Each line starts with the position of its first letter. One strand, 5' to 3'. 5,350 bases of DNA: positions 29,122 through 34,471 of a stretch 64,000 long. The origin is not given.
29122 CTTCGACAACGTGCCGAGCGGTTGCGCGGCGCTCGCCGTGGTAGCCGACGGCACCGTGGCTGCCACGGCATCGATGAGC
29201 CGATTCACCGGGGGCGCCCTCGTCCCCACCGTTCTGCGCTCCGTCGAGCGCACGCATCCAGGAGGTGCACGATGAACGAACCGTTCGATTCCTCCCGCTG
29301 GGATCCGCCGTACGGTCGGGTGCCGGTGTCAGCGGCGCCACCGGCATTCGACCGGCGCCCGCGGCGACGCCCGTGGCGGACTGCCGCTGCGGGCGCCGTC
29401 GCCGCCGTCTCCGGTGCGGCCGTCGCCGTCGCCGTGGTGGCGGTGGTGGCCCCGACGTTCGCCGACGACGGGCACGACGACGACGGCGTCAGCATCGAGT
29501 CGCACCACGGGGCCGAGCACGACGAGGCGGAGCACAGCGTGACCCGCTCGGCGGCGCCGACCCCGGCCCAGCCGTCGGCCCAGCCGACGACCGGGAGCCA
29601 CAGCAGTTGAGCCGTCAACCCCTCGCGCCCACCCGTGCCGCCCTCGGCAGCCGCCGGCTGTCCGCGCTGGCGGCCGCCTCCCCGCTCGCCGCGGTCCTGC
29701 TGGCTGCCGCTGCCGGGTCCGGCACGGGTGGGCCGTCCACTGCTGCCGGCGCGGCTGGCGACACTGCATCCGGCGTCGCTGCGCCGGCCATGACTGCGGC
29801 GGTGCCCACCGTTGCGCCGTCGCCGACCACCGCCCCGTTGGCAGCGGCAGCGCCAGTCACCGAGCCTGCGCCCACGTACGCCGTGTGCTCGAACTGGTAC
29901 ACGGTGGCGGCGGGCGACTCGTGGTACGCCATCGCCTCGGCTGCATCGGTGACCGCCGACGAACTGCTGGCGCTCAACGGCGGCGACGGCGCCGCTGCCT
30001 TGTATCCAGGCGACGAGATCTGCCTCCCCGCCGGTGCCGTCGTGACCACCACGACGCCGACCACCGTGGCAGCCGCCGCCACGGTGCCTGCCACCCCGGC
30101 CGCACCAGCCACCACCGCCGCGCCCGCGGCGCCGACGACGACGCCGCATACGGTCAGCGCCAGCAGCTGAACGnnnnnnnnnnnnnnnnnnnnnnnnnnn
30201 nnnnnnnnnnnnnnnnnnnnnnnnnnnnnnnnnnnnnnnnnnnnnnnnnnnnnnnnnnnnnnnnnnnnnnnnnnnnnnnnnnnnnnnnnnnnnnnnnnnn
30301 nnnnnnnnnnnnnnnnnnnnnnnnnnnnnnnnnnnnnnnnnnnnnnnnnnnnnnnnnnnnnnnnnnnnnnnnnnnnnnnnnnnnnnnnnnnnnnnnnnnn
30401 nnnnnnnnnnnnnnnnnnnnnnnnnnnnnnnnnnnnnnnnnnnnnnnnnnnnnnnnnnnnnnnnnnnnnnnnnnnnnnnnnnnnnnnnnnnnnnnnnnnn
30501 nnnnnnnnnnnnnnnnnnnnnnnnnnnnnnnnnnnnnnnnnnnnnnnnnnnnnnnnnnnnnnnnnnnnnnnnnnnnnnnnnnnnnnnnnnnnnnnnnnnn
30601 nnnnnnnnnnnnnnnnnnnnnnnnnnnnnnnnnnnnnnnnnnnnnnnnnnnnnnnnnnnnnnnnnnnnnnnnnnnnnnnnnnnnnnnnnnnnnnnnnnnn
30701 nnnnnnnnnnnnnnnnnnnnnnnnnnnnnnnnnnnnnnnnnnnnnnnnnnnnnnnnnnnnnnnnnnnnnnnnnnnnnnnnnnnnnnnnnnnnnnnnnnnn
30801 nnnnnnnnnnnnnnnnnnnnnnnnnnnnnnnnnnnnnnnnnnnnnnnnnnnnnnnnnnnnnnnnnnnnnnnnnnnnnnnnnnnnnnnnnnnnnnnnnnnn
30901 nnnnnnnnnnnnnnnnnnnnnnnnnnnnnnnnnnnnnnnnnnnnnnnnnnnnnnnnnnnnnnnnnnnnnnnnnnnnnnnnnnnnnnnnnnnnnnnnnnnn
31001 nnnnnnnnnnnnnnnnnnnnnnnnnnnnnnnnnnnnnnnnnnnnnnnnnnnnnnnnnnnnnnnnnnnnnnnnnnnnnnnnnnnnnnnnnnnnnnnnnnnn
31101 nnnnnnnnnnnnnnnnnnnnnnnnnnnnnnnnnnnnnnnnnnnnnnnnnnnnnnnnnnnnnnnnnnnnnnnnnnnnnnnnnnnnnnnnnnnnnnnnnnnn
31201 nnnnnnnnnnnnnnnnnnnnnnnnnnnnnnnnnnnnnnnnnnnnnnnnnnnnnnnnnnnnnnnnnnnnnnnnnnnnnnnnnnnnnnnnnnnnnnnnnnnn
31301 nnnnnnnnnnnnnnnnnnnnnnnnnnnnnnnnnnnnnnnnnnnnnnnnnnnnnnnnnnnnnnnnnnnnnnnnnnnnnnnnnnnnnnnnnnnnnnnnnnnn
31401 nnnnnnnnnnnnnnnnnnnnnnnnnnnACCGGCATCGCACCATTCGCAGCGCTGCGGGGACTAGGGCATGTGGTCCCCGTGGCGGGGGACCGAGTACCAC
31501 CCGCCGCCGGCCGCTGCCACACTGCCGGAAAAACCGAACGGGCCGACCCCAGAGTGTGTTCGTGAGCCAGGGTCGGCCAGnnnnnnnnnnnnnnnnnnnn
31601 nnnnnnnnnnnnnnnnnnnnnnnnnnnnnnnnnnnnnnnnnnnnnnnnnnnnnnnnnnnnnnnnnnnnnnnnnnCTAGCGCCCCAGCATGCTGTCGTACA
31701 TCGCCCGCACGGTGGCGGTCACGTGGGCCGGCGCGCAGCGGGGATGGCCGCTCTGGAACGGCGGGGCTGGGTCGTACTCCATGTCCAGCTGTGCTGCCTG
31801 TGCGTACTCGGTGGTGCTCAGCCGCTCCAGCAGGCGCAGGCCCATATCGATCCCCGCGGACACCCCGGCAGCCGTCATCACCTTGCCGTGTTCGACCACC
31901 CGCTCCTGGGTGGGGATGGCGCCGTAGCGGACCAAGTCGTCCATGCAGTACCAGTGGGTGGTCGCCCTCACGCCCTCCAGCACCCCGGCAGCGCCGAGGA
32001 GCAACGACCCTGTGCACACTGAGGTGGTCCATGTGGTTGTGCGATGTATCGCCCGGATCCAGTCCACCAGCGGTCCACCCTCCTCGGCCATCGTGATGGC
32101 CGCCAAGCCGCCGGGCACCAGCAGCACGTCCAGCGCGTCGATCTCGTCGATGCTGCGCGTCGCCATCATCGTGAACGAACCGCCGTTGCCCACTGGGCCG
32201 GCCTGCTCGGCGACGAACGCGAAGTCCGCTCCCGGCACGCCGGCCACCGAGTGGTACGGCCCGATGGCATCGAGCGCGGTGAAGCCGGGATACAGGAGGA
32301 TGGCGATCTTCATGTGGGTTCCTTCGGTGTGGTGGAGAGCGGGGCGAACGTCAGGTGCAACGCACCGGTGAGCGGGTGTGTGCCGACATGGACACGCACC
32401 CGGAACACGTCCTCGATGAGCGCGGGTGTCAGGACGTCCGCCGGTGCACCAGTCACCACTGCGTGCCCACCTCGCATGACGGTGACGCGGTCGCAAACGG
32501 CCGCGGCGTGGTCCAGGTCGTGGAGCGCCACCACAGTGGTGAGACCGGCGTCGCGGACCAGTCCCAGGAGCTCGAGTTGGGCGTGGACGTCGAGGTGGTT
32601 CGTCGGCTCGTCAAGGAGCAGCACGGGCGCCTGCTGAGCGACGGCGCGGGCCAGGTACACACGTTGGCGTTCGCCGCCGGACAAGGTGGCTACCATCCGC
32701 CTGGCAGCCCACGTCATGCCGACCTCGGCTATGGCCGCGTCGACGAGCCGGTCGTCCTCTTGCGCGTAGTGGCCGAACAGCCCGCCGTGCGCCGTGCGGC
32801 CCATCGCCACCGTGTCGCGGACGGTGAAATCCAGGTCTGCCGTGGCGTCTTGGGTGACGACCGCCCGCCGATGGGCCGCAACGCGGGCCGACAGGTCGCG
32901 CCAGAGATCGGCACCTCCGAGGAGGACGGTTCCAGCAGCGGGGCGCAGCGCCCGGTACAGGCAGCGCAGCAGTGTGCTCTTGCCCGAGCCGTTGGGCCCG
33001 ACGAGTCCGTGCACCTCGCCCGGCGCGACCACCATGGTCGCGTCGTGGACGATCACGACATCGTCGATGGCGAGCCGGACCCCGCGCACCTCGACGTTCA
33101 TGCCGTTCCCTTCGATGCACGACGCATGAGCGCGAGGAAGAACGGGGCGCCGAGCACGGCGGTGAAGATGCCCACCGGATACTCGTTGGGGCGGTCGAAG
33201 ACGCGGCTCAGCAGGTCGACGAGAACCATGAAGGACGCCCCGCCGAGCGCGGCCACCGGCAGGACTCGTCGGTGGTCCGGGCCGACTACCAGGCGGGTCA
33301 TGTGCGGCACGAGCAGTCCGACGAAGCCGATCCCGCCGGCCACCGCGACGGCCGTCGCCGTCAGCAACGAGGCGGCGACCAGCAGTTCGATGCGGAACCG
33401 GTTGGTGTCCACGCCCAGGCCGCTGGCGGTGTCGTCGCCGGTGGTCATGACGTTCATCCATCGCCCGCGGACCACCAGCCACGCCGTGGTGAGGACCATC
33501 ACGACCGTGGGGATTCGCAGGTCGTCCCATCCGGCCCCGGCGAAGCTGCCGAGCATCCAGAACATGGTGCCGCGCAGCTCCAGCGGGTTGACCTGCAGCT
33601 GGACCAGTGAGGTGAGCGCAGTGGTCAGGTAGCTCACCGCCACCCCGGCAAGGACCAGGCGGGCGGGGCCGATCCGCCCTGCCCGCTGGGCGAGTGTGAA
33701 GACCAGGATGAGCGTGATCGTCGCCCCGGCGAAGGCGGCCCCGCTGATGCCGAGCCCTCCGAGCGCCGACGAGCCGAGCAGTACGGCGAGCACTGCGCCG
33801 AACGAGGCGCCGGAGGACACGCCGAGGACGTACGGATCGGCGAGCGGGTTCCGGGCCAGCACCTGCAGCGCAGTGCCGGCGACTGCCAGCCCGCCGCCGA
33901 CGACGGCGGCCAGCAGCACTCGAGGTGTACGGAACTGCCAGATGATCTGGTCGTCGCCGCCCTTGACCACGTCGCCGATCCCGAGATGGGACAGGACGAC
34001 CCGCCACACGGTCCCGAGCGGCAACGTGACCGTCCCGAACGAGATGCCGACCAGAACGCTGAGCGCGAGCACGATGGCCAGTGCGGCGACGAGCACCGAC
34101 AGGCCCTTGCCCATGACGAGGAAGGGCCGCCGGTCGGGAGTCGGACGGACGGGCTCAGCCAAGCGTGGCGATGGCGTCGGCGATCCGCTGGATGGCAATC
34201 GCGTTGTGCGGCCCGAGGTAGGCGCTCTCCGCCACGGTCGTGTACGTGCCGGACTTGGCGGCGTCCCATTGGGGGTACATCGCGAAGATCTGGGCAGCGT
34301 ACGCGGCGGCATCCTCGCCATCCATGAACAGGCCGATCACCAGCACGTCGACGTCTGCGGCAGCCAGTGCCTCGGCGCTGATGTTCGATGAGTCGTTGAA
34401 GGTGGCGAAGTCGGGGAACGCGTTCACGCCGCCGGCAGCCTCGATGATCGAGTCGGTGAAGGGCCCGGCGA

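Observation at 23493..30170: Seven-gene envelope operon combining a MacB-type exporter with ApbE, a His/Asp-rich micro-protein and a LysM protein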

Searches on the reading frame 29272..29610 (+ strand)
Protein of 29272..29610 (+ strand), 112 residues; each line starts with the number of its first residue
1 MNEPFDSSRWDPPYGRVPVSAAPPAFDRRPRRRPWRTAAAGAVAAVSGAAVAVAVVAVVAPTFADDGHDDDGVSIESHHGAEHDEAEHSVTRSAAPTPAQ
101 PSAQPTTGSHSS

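Call 4: search_protein_families(library=pfam, proteins=[window:29272-29610:+], max_evalue=0.01)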
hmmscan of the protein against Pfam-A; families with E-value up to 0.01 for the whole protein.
window:29272-29610:+ (112 aa): 0 families

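Call 5: search_protein_families(library=ncbifam, proteins=[window:29272-29610:+], max_evalue=0.01)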
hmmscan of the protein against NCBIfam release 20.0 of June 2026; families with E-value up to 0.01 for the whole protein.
window:29272-29610:+ (112 aa): 0 families

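Call 60: search_protein_families(library=pfam, proteins=[window:29272-29607:+], max_evalue=1)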
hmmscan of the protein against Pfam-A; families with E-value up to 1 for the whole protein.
window:29272-29607:+ (112 aa): 3 families
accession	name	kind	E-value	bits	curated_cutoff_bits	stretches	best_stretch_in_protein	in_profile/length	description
PF11021.13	DUF2613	-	0.039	14.5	22.1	1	36-64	1-29/55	Protein of unknown function (DUF2613)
PF13786.12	DUF4179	-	0.16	12.8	30.1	1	32-70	2-37/94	Domain of unknown function (DUF4179)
PF05703.16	Auxin_canalis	-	0.17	12.2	24.8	1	30-69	138-177/267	Auxin canalisation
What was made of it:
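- On ApbE FAD:protein FMN transferase: No such domain in g6 or g7 (calls 4, 60).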

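Call 61: search_protein_families(library=ncbifam, proteins=[window:29272-29607:+], max_evalue=1)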
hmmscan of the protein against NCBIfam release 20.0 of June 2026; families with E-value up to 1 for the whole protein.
window:29272-29607:+ (112 aa): 2 families
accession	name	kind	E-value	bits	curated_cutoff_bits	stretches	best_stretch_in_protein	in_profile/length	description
NF053612.1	anchor_PA1041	equivalog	0.28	11.1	250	1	38-106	45-115/236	PA1041 family peptidoglycan-binding anchor lipoprotein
TIGR01416.1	Rieske_proteo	equivalog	0.84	9.6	97.4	1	31-62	2-33/176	ubiquinol-cytochrome c reductase iron-sulfur subunit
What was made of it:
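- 29272..29610 (+): g6, module B. A 112-aa protein with a basic N-terminus (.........), one hydrophobic segment, a His/Asp-rich stretch, a Pro/Ser/Thr tail and the C-terminus …TTGSHSS. It is a divergent member of the small ApbE-associated protein family. ATGA overlap with g5. No family: calls 4, 5, 60, 61.
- Tried and rejected: Pfam and NCBIfam on g6 and five canonical small proteins at E up to 1 (calls 60, 61).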

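Call 68: list_cluster_members(proteins=[window:29272-29607:+, window:29607-30167:+, window:24175-26340:+, window:28316-29272:+])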
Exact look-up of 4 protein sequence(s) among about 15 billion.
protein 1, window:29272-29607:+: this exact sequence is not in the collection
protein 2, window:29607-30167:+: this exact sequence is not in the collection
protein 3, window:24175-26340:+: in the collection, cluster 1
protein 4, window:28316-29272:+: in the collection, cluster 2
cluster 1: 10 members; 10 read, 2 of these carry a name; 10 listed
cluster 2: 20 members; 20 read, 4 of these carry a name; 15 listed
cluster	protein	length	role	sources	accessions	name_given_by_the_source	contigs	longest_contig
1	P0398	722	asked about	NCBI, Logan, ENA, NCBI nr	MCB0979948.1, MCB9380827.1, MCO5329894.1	MAG: HlyD family efflux transporter periplasmic adaptor subunit [Acidimicrobiaceae ... | HlyD family efflux transporter periplasmic adaptor subunit [Ilumatobacter sp.]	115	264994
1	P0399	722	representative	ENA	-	-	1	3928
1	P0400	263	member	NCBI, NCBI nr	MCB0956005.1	MAG: biotin/lipoyl-binding protein, partial [Ilumatobacter sp.] | biotin/lipoyl-binding protein [Ilumatobacter sp.]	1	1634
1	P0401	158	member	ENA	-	-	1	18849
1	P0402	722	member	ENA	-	-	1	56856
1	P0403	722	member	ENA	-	-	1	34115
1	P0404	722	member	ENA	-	-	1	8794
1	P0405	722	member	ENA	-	-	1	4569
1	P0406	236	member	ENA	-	-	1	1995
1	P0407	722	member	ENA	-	-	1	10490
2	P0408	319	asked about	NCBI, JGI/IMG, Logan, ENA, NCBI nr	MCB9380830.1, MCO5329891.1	MAG: FAD:protein FMN transferase [Acidimicrobiaceae bacterium] | FAD:protein FMN transferase [Acidimicrobiaceae bacterium]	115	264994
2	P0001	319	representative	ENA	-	-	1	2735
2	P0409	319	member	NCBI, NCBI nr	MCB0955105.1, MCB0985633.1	MAG: FAD:protein FMN transferase [Ilumatobacter sp.] | FAD:protein FMN transferase [Ilumatobacter sp.]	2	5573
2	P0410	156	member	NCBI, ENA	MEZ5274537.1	MAG: FAD:protein FMN transferase [Ilumatobacteraceae bacterium]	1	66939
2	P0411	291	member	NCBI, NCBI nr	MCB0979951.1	MAG: FAD:protein FMN transferase, partial [Ilumatobacter sp.] | FAD:protein FMN transferase [Ilumatobacter sp.]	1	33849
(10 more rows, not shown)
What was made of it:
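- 28316..29275 (+): g5, module B. ApbE-family FAD:protein FMN transferase without a signal peptide. It belongs to an Acidimicrobiia clade that lacks signals throughout. Exact protein on 115+ contigs, named FAD:protein FMN transferase by NCBI: call 68.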

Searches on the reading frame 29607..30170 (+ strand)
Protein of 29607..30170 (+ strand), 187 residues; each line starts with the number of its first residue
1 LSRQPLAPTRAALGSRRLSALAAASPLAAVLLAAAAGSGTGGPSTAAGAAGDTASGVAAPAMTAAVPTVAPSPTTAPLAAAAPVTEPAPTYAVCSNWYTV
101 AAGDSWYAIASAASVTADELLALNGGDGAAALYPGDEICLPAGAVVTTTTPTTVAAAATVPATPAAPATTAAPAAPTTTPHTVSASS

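Call 4: search_protein_families(library=pfam, proteins=[window:29607-30170:+], max_evalue=0.01)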
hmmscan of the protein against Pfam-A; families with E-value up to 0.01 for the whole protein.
window:29607-30170:+ (187 aa): 1 family
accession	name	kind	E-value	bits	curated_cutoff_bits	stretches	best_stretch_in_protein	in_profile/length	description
PF01476.26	LysM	-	1.2e-10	41.6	20.9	1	98-141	1-43/43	LysM domain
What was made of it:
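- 29607..30170 (+): g7, module B. Leader/anchor, then a Pro/Thr/Ala-rich linker, one LysM domain, another linker and the C-terminus …HTVSASS. It is the LysM-bearing version of the same tail-motif protein type. TTGA overlap with g6. Pfam LysM 1e-10: call 4.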

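Call 5: search_protein_families(library=ncbifam, proteins=[window:29607-30170:+], max_evalue=0.01)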
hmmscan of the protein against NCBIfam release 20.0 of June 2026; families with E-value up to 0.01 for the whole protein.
window:29607-30170:+ (187 aa): 5 families
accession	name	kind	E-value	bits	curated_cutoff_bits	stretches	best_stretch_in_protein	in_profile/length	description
NF042931.1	SAG1386_EF1546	equivalog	1.5e-05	25.1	80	1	96-138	110-155/158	SAG1386/EF1546 family surface-associated protein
NF041208.1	celldiv_DipM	equivalog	2.1e-05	24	740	1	42-175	133-260/419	cell division endopeptidase DipM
NF050804.1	CellDivDipMCaul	equivalog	8.8e-05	21.5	900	1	98-182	187-267/634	cell division endopeptidase DipM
NF004974.0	PRK06347.1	equivalog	0.00043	19.4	701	1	85-158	395-469/592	1,4-beta-N-acetylmuramoylhydrolase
NF047755.1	LIC_10271_M23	exception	0.0009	19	180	1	95-148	24-77/207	LIC_10271 family cell wall hydrolase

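Call 47: find_homologous_proteins(query=window:29607-30167:+, max_evalue=0.001)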
Query window:29607-30167:+ (187 aa): 7 proteins with E <= 0.001 among 8000 candidates.
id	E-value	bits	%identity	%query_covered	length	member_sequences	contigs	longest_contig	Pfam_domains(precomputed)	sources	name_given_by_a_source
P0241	8.3e-9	54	57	27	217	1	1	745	PF18896.6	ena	-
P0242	3.4e-7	48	47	53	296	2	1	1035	PF01476.27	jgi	jgi:LysM repeat protein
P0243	7.9e-6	44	30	23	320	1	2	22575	PF00877.26,PF23446.2,PF01476.27,PF23473.2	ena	-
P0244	2.5e-5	42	34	25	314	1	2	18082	PF00877.26,PF01476.27,PF23473.2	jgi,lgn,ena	jgi:cell wall-associated NlpC family hydrolase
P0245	4.9e-5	41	32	45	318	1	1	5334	PF00877.26,PF01476.27,PF23473.2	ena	-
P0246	2.2e-4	39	33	25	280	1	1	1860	PF00877.26,PF01476.27,PF23473.2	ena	-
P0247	4.0e-4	38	38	26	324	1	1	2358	PF00877.26,PF01476.27,PF23473.2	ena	-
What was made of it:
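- Tried and rejected: find_homologous_proteins with g7 (call 47).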

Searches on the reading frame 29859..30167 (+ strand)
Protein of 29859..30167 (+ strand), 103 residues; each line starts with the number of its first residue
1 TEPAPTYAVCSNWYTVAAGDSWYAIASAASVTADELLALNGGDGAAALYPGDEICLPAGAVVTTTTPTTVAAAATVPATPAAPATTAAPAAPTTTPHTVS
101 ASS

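Call 54: search_protein_representatives(protein=window:29859-30167:+)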
Query: 103 residues. Proteins with E-value up to 0.001 (for the whole library): 3351; up to 1e-10: 460; up to 1e-30: 20. The best 150 are listed.
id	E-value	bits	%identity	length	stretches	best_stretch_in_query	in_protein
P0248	7.8e-79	276.2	38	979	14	3-78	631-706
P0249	3.3e-66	235.7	34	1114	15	11-70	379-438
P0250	5.4e-56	203.0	41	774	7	3-94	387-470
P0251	8.3e-54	196.0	37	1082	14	13-64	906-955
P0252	2.4e-47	175.3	37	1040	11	5-75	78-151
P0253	2.3e-46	172.1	33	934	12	11-84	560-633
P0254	6.3e-41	154.7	35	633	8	5-58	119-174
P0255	5.1e-40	151.8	33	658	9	8-87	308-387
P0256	1.3e-39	150.5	33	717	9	11-60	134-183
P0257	1.7e-39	150.2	36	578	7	2-69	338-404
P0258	3.3e-37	142.8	50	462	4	11-64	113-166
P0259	2.2e-36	140.1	35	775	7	7-87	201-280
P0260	2.3e-35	136.9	45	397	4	13-61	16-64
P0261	4.8e-35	135.9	44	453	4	11-68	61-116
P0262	5.3e-34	132.5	35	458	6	10-63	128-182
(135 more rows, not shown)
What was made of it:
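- Tried and rejected: search_protein_representatives with the LysM plus tail region of g7 (call 54).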

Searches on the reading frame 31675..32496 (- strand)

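Call 7: search_protein_families(library=pfam, proteins=[window:31675-32496:-], max_evalue=0.001)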
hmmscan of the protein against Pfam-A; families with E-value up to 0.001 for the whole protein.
window:31675-32496:- (273 aa): 1 family
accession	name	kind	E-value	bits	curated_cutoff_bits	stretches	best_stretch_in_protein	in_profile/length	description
PF01965.30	DJ-1_PfpI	-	8.4e-23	81.4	26.6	1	62-224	1-164/165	DJ-1/PfpI family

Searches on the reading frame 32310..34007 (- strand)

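Call 7: search_protein_families(library=pfam, proteins=[window:32310-34007:-], max_evalue=0.001)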
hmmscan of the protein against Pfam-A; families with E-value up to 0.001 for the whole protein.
window:32310-34007:- (565 aa): 5 families
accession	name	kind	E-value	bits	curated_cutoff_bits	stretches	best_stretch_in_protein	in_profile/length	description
PF00005.33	ABC_tran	-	1.4e-31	110.3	25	1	321-470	2-137/137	ABC transporter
PF13304.12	AAA_21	-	4.2e-11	43.9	27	1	333-356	2-25/304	AAA domain, putative AbiEii toxin, Type IV TA system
PF13191.12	AAA_16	-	0.00014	22.8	32.6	1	335-434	29-104/167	AAA ATPase domain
PF02463.25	SMC_N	-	0.00016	21.6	40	0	331-484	25-183/220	RecF/RecN/SMC N terminal domain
PF13555.12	AAA_29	-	0.00074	19.7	27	0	323-357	15-49/61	P-loop containing region of AAA domain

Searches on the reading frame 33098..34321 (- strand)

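Call 7: search_protein_families(library=pfam, proteins=[window:33098-34321:-], max_evalue=0.001)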
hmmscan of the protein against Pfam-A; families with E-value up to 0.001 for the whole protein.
window:33098-34321:- (407 aa): 1 family
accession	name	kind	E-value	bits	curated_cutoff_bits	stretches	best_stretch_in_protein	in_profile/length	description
PF01032.23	FecCD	-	2e-96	323.2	26.5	1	85-401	2-311/311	FecCD transport family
